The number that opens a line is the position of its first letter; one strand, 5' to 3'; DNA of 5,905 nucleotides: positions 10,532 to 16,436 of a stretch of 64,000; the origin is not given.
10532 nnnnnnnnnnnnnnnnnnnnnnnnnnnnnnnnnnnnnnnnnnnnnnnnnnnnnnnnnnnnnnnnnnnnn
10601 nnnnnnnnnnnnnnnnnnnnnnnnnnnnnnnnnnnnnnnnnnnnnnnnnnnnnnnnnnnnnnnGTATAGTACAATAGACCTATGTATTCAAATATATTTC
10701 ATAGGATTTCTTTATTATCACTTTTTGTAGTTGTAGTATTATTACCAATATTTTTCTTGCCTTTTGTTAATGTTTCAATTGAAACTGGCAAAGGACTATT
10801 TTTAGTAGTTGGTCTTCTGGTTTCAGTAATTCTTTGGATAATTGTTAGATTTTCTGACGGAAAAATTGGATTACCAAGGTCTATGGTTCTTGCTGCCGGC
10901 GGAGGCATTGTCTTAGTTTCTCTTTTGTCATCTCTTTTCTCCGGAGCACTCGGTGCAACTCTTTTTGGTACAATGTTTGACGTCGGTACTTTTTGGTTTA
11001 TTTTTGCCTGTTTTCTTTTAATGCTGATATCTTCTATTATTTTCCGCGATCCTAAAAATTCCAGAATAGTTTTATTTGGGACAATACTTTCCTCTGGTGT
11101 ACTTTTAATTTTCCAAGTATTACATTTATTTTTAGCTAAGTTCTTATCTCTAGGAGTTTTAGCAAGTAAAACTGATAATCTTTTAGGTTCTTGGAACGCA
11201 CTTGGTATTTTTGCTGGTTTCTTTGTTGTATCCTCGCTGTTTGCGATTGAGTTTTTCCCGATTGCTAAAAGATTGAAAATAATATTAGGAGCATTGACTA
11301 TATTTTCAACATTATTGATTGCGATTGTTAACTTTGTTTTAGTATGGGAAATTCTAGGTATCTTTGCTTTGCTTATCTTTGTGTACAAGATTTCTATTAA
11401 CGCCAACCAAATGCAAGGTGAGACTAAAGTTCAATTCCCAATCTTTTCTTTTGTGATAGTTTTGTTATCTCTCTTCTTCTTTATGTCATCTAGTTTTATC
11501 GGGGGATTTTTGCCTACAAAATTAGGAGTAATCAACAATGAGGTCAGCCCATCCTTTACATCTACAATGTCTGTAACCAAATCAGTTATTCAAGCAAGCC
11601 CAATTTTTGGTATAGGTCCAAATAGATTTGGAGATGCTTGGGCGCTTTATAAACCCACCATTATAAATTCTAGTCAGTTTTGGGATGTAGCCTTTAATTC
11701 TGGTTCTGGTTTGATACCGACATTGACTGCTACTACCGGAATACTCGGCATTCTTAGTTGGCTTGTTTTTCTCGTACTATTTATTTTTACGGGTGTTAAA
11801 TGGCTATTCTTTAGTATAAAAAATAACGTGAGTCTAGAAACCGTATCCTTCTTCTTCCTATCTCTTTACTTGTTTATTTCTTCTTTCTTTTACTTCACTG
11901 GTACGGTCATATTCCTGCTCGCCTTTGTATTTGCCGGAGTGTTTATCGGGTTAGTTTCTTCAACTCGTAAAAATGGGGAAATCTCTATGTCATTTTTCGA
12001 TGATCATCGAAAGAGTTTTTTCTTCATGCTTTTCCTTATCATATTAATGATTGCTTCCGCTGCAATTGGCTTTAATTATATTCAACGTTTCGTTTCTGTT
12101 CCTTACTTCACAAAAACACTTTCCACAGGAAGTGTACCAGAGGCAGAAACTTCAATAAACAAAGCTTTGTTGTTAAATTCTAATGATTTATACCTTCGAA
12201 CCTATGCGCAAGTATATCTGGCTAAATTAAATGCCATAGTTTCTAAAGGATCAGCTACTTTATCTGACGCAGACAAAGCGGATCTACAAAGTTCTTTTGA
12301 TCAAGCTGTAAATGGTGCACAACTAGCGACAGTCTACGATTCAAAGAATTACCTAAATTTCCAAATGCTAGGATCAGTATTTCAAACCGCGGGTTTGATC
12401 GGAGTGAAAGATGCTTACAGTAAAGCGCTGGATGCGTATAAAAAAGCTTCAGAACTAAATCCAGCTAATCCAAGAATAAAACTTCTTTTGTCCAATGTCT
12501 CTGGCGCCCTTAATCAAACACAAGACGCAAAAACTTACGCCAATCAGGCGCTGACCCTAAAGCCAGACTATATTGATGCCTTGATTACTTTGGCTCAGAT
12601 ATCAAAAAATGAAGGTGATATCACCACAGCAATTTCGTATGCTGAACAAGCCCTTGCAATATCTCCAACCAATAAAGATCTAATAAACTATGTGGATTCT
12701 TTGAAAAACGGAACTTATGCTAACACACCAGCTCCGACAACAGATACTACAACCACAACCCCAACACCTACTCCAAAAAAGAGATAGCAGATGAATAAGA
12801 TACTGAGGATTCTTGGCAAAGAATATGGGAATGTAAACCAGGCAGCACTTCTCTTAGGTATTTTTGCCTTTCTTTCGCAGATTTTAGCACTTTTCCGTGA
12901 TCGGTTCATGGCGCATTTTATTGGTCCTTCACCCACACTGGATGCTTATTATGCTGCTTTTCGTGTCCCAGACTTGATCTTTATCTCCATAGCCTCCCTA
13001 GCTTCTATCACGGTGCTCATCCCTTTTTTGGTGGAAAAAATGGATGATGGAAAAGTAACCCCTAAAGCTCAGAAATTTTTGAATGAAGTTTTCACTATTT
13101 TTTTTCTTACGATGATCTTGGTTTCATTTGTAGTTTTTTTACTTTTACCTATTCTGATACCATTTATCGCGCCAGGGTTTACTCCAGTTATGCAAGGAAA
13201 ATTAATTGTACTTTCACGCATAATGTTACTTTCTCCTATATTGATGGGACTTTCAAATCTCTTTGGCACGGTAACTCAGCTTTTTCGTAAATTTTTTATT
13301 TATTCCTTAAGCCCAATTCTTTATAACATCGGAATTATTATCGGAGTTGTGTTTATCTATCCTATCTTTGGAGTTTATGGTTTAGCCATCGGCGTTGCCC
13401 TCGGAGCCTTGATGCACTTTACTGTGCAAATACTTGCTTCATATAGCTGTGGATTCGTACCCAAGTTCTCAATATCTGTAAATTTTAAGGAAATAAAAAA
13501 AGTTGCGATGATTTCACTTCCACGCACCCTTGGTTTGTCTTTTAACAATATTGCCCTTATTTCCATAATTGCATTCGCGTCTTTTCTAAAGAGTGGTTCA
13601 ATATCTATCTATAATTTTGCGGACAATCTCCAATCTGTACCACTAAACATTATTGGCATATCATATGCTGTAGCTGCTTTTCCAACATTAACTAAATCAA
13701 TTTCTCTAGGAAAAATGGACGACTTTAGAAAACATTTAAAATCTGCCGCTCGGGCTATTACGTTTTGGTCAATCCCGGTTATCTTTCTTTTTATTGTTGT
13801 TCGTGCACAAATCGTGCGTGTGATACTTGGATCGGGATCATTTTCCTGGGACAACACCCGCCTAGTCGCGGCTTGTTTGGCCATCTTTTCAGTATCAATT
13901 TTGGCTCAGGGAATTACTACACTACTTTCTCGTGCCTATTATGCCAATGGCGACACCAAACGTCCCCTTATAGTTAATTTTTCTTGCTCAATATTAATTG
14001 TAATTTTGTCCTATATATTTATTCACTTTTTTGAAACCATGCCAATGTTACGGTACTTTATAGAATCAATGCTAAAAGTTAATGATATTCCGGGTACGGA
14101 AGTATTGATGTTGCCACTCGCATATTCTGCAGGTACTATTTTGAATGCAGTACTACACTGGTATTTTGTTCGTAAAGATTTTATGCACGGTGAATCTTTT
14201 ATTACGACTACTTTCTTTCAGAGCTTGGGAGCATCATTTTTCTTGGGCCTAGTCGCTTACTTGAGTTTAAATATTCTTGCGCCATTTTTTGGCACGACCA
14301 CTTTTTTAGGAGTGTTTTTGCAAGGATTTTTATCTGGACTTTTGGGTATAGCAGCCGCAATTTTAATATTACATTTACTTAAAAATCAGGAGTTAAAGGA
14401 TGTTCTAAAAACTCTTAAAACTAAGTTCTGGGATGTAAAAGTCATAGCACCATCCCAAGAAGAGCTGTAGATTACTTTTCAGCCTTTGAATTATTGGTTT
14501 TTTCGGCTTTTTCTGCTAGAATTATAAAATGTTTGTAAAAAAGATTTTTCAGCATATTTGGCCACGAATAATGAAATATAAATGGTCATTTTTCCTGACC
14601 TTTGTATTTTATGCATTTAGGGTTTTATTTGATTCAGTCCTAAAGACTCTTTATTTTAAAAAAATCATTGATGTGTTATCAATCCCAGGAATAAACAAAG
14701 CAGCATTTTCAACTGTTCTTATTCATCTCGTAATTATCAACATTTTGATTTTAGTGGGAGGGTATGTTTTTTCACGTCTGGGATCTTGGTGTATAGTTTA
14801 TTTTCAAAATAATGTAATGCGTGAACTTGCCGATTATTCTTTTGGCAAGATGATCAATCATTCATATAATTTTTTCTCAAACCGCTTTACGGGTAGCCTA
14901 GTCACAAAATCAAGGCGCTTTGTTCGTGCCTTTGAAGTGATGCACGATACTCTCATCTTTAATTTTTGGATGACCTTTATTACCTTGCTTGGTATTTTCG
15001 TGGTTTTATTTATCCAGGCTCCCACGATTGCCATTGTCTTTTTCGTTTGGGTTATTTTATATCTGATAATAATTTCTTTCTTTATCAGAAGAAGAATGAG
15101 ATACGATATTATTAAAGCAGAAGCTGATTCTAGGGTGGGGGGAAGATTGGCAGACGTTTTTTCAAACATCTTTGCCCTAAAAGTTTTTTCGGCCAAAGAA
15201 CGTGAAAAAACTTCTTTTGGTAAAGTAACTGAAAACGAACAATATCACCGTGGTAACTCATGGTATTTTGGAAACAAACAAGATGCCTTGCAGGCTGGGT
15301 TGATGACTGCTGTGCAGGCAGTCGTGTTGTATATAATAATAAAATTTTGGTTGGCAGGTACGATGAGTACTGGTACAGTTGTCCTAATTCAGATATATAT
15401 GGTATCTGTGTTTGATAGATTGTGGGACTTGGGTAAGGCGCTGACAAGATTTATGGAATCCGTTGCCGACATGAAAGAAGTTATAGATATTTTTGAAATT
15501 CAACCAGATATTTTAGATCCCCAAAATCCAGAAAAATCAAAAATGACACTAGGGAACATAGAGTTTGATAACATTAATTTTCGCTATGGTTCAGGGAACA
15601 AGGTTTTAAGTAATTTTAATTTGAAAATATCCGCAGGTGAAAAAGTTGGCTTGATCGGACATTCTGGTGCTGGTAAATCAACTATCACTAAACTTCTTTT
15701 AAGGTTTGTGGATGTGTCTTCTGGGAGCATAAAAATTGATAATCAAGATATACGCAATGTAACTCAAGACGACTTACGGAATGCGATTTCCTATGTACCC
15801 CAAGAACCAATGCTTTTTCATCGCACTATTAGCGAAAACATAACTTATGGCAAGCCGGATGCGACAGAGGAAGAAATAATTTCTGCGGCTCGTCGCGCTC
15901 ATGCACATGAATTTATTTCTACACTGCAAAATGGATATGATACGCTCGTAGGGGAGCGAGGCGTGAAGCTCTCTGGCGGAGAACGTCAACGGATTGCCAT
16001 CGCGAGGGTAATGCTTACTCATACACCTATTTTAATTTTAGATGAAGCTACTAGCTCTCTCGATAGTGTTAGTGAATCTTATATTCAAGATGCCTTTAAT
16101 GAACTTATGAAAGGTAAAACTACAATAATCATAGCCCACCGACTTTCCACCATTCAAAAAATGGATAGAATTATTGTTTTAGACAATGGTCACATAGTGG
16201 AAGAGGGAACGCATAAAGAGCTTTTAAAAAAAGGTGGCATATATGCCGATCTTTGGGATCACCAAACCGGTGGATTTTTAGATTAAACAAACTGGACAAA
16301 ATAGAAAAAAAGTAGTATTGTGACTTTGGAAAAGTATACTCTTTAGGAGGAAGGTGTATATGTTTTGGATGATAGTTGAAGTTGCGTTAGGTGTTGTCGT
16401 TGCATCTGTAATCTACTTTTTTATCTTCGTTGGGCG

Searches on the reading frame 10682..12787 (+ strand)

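Call 53: search_protein_families(library=pfam, proteins=[window:10682-12787:+], max_evalue=0.0001)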
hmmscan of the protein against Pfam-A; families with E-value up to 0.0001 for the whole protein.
window:10682-12787:+ (701 aa): 8 families
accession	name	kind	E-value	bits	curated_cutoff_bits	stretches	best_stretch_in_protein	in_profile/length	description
PF07719.23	TPR_2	-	6e-11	42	27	0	632-664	2-34/34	Tetratricopeptide repeat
PF13181.12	TPR_8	-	6.3e-10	38.8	25.7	0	632-664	2-34/34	Tetratricopeptide repeat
PF00515.34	TPR_1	-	6.5e-10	38.9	27.8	0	579-596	17-34/34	Tetratricopeptide repeat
PF14559.12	TPR_19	-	1.9e-09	38.1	25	0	578-628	6-56/68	Tetratricopeptide repeat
PF13428.12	TPR_14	-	6.3e-07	29.9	23.5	0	632-667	2-37/44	Tetratricopeptide repeat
PF23914.1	TPR_CcmH_CycH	-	8.4e-07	29.4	42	1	577-665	64-155/158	Cytochrome c-type biogenesis protein H TPR domain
PF13414.12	TPR_11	-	3.5e-05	23.8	26.8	0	579-599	10-30/42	TPR repeat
PF13431.12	TPR_17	-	8.8e-05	22.9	24.4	0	620-651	2-33/34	Tetratricopeptide repeat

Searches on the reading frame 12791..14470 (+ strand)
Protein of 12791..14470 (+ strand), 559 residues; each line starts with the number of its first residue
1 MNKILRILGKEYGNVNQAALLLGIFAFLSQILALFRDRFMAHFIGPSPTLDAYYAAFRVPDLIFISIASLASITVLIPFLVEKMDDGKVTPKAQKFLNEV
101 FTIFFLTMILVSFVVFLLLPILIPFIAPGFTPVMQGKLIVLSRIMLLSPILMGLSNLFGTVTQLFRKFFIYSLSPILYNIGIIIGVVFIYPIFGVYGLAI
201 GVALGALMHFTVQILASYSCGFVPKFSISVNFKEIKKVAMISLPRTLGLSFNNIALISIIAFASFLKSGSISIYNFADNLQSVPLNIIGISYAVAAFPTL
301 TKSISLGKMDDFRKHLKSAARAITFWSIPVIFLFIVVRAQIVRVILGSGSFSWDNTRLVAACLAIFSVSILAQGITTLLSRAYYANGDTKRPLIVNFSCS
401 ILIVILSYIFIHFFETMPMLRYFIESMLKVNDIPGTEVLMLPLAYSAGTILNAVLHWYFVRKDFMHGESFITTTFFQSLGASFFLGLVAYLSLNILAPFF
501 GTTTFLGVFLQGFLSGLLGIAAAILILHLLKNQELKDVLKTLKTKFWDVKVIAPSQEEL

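Call 53: search_protein_families(library=pfam, proteins=[window:12791-14470:+], max_evalue=0.0001)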
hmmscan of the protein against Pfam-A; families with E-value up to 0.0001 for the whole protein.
window:12791-14470:+ (559 aa): 2 families
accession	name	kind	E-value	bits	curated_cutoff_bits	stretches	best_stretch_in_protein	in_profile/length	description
PF03023.19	MurJ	-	5e-67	226.9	27.4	1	40-505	1-445/451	Lipid II flippase MurJ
PF01554.23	MatE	-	2.5e-06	27.7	24.9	1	256-409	13-161/161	MatE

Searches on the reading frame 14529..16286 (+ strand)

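Call 53: search_protein_families(library=pfam, proteins=[window:14529-16286:+], max_evalue=0.0001)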
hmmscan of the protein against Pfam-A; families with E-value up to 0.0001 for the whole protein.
window:14529-16286:+ (585 aa): 3 families
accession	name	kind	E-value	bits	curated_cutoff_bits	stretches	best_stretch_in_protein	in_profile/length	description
PF00005.33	ABC_tran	-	1.5e-34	119.9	25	1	360-509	1-137/137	ABC transporter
PF00664.28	ABC_membrane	-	1.2e-14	55.1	28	1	37-295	16-271/274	ABC transporter transmembrane region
PF02463.25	SMC_N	-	7.8e-08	32.5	40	1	235-550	100-210/220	RecF/RecN/SMC N terminal domain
